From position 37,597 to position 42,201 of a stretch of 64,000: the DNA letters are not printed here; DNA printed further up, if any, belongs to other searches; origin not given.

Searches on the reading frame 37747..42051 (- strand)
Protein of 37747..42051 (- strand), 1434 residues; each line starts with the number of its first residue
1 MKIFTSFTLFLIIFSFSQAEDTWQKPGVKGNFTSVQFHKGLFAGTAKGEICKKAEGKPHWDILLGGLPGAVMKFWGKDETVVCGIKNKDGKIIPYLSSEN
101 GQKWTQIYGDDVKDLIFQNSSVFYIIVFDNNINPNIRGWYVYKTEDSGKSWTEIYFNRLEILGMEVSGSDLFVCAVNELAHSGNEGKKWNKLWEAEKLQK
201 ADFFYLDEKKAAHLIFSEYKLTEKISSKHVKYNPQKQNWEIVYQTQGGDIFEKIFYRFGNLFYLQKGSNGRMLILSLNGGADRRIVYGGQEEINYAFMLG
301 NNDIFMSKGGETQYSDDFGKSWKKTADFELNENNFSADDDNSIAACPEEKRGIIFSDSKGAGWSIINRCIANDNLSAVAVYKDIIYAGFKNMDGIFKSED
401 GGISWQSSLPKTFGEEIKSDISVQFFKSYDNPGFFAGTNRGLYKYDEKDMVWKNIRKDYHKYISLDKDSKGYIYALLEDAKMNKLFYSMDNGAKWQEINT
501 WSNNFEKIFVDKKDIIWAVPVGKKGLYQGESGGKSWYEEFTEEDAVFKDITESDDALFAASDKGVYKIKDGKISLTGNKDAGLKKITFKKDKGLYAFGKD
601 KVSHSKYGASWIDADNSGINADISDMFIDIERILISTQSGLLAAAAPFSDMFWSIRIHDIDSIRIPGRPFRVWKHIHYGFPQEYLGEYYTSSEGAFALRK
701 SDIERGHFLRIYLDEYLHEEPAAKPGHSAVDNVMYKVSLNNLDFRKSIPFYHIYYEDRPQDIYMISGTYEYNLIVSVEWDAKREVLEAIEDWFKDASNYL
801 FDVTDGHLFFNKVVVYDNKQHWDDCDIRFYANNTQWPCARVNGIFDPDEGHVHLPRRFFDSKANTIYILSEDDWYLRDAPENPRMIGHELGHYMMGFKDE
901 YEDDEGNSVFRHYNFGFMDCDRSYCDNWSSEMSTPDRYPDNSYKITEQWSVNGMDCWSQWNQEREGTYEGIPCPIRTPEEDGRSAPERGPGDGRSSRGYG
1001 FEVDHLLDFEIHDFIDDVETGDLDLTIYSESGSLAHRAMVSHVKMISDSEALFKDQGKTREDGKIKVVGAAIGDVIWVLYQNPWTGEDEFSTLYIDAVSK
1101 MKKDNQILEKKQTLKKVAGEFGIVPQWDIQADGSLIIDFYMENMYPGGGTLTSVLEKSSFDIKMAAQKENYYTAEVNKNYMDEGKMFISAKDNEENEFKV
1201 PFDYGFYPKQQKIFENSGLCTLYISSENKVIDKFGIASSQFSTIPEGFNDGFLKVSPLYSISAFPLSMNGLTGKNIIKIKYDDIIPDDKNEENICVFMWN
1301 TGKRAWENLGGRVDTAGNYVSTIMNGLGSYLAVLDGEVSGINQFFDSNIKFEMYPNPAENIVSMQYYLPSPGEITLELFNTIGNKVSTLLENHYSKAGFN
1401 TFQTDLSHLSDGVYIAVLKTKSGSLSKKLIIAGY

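Call 27: search_protein_families(library=pfam, proteins=[window:37747-42051:-], max_evalue=0.001)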
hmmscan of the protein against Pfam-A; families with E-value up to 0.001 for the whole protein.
window:37747-42051:- (1434 aa): 1 family
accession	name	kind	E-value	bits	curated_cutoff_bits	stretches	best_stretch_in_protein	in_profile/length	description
PF18962.6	Por_Secre_tail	-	2.5e-11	44.2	27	1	1353-1431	1-75/75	Secretion system C-terminal sorting domain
